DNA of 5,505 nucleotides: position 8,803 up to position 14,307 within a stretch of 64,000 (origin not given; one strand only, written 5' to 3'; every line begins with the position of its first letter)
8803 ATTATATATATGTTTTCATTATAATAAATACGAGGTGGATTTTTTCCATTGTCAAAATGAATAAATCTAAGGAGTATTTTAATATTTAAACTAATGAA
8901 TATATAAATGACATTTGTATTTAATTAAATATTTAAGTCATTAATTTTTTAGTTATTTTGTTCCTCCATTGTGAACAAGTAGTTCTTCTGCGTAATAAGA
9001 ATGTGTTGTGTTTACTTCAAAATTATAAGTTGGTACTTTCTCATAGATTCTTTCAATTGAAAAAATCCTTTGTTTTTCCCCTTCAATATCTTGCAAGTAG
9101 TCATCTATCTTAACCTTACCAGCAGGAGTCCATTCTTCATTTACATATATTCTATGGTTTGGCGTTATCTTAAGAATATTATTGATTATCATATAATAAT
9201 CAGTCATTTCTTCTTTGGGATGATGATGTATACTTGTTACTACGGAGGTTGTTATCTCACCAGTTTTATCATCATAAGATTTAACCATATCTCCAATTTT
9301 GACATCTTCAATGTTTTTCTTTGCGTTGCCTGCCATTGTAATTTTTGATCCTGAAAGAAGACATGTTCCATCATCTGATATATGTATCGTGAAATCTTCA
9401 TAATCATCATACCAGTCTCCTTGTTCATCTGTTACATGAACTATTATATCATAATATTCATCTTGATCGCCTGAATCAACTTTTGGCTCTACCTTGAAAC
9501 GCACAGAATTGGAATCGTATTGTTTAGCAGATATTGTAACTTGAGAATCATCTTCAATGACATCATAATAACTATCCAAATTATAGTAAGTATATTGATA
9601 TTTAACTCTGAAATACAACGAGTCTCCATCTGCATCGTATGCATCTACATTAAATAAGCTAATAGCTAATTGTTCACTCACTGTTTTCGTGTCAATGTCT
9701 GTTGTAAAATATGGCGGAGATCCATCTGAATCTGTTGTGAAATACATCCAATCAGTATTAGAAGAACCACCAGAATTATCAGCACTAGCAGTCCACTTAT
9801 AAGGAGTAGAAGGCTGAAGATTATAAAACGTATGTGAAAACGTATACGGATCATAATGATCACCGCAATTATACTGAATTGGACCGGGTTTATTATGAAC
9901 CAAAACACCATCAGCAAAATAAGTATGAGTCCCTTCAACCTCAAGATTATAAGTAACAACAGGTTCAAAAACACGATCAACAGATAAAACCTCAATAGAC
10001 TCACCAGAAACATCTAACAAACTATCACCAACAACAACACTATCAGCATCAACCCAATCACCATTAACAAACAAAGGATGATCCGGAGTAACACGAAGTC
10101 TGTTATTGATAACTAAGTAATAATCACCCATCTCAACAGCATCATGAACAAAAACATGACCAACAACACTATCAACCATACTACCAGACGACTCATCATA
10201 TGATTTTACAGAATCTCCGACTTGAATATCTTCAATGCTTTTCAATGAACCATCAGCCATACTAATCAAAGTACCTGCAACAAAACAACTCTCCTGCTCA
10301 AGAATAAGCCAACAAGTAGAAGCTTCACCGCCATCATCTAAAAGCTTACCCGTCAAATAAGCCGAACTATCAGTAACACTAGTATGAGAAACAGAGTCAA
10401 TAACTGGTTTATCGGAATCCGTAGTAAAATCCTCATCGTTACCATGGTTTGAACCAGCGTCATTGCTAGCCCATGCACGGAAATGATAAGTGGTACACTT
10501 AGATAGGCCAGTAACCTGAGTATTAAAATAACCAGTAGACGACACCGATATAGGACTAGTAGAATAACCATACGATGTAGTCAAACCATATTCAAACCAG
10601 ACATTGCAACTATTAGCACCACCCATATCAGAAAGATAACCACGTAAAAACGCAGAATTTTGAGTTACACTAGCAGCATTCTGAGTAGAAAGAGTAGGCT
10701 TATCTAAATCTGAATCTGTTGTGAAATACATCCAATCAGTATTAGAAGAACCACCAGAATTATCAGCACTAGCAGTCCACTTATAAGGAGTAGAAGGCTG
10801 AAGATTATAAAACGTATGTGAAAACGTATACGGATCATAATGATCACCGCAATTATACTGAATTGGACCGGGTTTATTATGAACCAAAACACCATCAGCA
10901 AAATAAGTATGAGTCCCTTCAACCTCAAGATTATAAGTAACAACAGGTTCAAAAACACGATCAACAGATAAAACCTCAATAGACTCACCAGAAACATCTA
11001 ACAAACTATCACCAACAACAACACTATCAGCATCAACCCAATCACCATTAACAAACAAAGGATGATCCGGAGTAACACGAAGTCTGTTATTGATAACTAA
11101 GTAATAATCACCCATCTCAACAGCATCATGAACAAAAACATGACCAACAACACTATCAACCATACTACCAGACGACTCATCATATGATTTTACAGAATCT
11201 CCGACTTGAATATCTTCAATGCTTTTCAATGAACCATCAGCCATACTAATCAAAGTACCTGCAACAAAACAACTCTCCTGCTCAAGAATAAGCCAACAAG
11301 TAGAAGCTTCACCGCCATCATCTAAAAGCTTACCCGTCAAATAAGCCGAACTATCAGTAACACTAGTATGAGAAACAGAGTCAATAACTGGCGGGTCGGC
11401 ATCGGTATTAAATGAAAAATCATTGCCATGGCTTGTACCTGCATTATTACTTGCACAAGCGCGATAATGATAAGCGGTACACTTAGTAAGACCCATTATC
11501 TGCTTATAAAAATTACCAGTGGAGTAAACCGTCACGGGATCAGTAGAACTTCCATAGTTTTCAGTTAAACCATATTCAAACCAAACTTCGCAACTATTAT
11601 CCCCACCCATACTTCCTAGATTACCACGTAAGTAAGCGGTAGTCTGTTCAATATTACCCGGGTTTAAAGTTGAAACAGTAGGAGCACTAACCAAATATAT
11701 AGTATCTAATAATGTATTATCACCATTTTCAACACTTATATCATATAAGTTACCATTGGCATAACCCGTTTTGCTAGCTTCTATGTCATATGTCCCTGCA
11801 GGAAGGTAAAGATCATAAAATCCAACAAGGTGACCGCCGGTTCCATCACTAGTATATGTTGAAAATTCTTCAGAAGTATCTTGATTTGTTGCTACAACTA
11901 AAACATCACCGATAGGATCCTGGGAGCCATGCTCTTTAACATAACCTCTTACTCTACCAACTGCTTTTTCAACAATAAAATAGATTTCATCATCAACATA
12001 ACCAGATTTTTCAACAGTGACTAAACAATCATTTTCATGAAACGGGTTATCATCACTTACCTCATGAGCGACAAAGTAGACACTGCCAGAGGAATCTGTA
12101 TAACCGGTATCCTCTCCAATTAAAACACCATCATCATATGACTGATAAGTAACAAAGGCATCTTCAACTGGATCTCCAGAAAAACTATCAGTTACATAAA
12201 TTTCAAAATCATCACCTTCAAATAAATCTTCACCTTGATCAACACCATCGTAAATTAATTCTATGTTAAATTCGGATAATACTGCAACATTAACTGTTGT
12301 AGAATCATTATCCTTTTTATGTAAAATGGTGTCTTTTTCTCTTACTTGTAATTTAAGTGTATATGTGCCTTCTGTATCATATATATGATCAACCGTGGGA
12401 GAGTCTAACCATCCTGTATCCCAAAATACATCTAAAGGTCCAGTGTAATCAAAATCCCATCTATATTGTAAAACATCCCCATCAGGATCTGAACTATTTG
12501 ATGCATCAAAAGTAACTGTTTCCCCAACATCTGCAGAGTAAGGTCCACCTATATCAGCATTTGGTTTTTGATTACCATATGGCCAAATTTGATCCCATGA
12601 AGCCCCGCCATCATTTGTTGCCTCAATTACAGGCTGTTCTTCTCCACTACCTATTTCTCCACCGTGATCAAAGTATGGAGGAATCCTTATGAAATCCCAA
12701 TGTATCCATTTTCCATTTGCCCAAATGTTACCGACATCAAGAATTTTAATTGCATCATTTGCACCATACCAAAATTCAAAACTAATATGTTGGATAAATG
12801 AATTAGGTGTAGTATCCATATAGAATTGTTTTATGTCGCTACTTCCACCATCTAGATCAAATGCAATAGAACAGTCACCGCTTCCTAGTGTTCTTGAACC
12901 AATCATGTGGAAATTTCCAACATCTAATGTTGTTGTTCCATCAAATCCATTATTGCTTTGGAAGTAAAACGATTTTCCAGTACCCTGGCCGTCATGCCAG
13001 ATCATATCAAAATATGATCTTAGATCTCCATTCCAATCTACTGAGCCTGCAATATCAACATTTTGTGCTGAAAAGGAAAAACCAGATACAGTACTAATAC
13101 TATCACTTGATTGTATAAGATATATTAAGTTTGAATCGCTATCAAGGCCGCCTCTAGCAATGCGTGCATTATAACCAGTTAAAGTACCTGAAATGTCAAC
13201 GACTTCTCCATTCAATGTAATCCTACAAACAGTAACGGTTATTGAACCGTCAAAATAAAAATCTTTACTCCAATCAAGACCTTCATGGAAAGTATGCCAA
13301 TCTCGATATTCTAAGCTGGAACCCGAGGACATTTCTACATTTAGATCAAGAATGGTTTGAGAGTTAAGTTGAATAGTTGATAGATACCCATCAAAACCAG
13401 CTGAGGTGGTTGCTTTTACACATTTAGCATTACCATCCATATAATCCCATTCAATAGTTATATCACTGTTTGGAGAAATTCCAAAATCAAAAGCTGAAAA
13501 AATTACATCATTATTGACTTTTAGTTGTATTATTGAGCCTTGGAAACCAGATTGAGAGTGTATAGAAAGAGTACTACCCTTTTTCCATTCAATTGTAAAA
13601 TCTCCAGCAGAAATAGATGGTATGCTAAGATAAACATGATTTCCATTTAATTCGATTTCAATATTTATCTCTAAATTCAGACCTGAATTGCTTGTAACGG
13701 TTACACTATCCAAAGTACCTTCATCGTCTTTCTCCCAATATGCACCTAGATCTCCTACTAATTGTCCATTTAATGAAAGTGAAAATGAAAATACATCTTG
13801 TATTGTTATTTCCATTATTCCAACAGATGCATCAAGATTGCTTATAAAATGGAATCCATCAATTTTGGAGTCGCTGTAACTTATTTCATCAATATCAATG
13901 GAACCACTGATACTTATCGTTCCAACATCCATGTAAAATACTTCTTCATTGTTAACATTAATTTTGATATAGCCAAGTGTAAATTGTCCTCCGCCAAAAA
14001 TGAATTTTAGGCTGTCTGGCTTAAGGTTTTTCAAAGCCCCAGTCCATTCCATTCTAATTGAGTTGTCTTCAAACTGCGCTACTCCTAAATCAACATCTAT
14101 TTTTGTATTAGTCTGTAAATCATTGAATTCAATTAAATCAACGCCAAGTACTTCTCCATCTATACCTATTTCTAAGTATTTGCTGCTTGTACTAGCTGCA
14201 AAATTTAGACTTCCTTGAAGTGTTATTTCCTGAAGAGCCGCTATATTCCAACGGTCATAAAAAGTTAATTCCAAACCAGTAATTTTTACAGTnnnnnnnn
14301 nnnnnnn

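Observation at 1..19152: Two tandem paralogous giant (>2900 aa and 3399 aa) secreted beta-sandwich proteins occupy ~19 kb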

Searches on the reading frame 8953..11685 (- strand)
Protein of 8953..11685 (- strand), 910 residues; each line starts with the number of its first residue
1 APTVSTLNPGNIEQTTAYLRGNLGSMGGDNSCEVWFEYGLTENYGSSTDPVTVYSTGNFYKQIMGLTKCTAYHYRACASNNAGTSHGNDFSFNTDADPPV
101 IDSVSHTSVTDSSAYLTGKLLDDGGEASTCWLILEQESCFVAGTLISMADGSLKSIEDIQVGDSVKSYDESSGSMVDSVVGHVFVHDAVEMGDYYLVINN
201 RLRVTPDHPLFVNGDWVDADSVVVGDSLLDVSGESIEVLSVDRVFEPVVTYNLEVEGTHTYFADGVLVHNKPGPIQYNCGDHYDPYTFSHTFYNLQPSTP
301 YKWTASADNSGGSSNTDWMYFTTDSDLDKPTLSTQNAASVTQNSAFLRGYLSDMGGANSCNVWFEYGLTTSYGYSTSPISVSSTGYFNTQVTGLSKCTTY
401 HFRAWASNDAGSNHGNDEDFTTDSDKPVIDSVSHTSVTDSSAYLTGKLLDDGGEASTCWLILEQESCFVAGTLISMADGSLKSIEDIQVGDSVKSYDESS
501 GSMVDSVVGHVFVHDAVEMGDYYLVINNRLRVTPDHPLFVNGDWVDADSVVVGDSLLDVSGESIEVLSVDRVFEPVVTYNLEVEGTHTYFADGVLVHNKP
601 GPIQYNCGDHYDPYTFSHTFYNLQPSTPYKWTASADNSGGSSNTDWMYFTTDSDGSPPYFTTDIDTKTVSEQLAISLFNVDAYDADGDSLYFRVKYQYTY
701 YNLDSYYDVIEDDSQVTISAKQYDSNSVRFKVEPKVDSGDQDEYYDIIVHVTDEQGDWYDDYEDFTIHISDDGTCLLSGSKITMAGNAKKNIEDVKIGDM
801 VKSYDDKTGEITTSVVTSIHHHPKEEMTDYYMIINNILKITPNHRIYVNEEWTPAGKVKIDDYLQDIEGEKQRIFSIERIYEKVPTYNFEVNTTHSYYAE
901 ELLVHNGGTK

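Call 21: find_homologous_proteins(query=window:8953-11685:-, max_evalue=0.001)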
Query window:8953-11685:- (910 aa): 411 proteins with E <= 0.001 among 8000 candidates; the best 120 are listed.
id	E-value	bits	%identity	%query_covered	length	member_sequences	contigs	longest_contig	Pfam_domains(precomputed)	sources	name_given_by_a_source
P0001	1.2e-123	432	29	51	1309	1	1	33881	PF21605.4,PF16655.13,PF25059.2,PF23376.2,PF00041.28,PF10179.16,PF16656.12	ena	-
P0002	5.6e-121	424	38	19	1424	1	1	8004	PF16655.13,PF25059.2,PF00041.28,PF16656.12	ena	-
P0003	5.0e-118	414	52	15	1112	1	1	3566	PF07591.16,PF27401.1,PF14623.12,PF05203.22,PF01079.26,PF23835.2,PF13403.12,PF08517.18,PF14890.12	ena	-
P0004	3.6e-83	298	41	17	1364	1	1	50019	PF00801.27,PF25059.2,PF23376.2,PF18962.8,PF00041.28,PF18911.7,PF16656.12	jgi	jgi:PKD repeat protein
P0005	2.4e-79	286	27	48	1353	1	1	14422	PF16655.13,PF25059.2,PF23376.2,PF26232.1,PF22433.4,PF00041.28,PF10179.16,PF16656.12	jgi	jgi:phosphodiesterase/alkaline phosphatase D-like protein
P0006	3.3e-79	285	31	51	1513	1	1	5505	PF16655.13,PF23376.2,PF07705.18,PF00041.28,PF16656.12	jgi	jgi:phosphodiesterase/alkaline phosphatase D-like protein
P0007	3.2e-77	279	31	35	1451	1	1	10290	PF02412.24,PF07591.16,PF14623.12,PF01079.26,PF14890.12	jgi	jgi:hypothetical protein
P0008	1.0e-76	277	34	19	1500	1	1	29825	PF16655.13,PF00041.28,PF16656.12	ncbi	-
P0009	5.9e-73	265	27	52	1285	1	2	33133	PF07591.16,PF14623.12,PF05203.22,PF01079.26,PF13403.12,PF08517.18,PF14890.12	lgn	-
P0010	9.3e-72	261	47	18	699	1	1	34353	PF07591.16,PF22352.3,PF00801.27,PF14623.12,PF16403.12,PF05203.22,PF08329.17,PF01079.26,PF13403.12,PF18911.7,PF14890.12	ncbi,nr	ncbi:MAG: PKD domain-containing protein [Candidatus Thermoplasmatota archaeon]|nr:PKD domain-contain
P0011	1.4e-71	260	50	18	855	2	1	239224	PF07591.16,PF00801.27,PF14623.12,PF09825.16,PF05203.22,PF01079.26,PF18911.7,PF14890.12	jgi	-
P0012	4.7e-70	255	31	45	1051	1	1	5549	PF25059.2,PF00041.28,PF16656.12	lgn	-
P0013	1.2e-69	254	33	19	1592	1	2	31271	PF16655.13,PF25059.2,PF23376.2,PF25788.3,PF00041.28,PF16656.12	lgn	-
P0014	1.7e-69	253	29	49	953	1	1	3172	PF16655.13,PF25059.2,PF23376.2,PF00041.28,PF16656.12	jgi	-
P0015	1.1e-67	247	40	14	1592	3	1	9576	PF00801.27,PF25059.2,PF23376.2,PF25788.3,PF08239.18,PF00041.28,PF10179.16,PF18911.7,PF16656.12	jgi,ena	-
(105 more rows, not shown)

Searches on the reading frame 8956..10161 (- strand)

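Call 29: search_protein_families(library=pfam, proteins=[window:8956-10161:-], max_evalue=0.1)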
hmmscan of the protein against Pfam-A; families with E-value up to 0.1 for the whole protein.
window:8956-10161:- (402 aa): 9 families
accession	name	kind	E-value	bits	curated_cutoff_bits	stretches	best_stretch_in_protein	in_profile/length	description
PF07591.16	PT-HINT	-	2.9e-23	83.1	27.7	2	19-90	58-136/137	Pretoxin HINT domain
PF14890.11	Intein_splicing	-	3e-10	40.6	35.8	3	57-90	122-155/155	Intein splicing domain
PF14623.11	Vint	-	3.1e-09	37.3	27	1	267-345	2-71/166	Hint-domain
PF01079.26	Hint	-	1.1e-08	35.3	29.7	1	264-347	10-95/213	Hint module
PF05203.21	Hom_end_hint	-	0.0037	17.7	32.1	0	267-303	1-37/228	Hom_end-associated Hint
PF08517.17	AXH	-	0.02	15.9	33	0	269-320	2-54/116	Ataxin-1 and HBP1 module (AXH)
PF13403.11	Hint_2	-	0.021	15.7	28.4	0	266-340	1-77/147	Hint domain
PF25059.1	FN3_DSCAM-DSCAML_C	-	0.021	15.6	39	1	109-148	46-85/89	DSCAM/DSCAML C-terminal Fn3-like domain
PF16656.11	Pur_ac_phosph_N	-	0.076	14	30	1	96-143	49-93/93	Purple acid Phosphatase, N-terminal domain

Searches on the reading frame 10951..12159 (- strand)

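Call 29: search_protein_families(library=pfam, proteins=[window:10951-12159:-], max_evalue=0.1)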
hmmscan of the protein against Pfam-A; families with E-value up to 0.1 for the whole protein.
window:10951-12159:- (403 aa): 11 families
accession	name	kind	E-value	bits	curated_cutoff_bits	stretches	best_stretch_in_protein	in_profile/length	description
PF07591.16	PT-HINT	-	6.9e-10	39.8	27.7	1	304-396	2-97/137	Pretoxin HINT domain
PF13620.12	CarboxypepD_reg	-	6.7e-08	33.2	32.3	1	70-152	2-78/82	Carboxypeptidase regulatory-like domain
PF14623.11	Vint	-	2.3e-07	31.2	27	1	296-375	1-71/166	Hint-domain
PF01079.26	Hint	-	3e-07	30.7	29.7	1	293-371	9-89/213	Hint module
PF14890.11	Intein_splicing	-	1.8e-06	28.3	35.8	1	304-387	1-93/155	Intein splicing domain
PF05203.21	Hom_end_hint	-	1.1e-05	25.9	32.1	1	297-327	1-31/228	Hom_end-associated Hint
PF08517.17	AXH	-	0.00015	22.7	33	1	298-372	1-83/116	Ataxin-1 and HBP1 module (AXH)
PF13403.11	Hint_2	-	0.00038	21.3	28.4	1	297-334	2-38/147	Hint domain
PF16773.11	Phage_SSB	-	0.015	15.8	25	1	322-361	27-66/119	Lactococcus phage single-stranded DNA binding protein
PF22902.2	NOMO1-like_9th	-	0.056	13.7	27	0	82-134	12-61/75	BOS complex subunit NOMO1-like, beta sandwich domain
PF00173.33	Cyt-b5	-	0.071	13.6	23.7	0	56-103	11-55/74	Cytochrome b5-like Heme/Steroid binding domain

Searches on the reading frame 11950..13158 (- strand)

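Call 29: search_protein_families(library=pfam, proteins=[window:11950-13158:-], max_evalue=0.1)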
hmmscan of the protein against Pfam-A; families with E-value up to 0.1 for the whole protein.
window:11950-13158:- (403 aa): 5 families
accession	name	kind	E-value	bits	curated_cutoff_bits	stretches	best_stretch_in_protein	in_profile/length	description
PF18911.6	PKD_4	-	1.1e-15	57.8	27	1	196-289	1-85/85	PKD domain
PF00801.26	PKD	-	3.3e-09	37.1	23.5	1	209-273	11-66/80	PKD domain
PF22352.2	K319L-like_PKD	-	4.2e-06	27.1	27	1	212-291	11-84/84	K319L-like, PKD domain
PF21027.3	Sde0182_C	-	2.6e-05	25.2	27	1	214-254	1-28/83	Cellulose-binding protein Sde0182, C-terminal domain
PF24025.1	Ig_DR_A0283-like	-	0.091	13.5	27.1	0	315-364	6-52/102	DR_A0283-like, Ig-like domain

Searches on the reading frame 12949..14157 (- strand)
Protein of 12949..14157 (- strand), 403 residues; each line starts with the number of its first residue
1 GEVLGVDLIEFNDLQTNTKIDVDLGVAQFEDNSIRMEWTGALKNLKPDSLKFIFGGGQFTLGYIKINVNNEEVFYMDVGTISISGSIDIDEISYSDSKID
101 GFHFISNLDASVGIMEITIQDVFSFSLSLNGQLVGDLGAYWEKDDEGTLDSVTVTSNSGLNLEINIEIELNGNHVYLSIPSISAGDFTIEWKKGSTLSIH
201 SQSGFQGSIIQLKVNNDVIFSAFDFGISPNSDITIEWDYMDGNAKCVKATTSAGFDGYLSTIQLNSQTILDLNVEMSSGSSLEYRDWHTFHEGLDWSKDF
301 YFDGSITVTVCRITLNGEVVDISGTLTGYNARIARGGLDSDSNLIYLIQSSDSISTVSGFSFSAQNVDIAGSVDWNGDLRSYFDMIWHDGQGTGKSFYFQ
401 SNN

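Call 29: search_protein_families(library=pfam, proteins=[window:12949-14157:-], max_evalue=0.1)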
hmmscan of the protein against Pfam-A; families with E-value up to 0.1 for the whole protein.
window:12949-14157:- (403 aa): 0 families
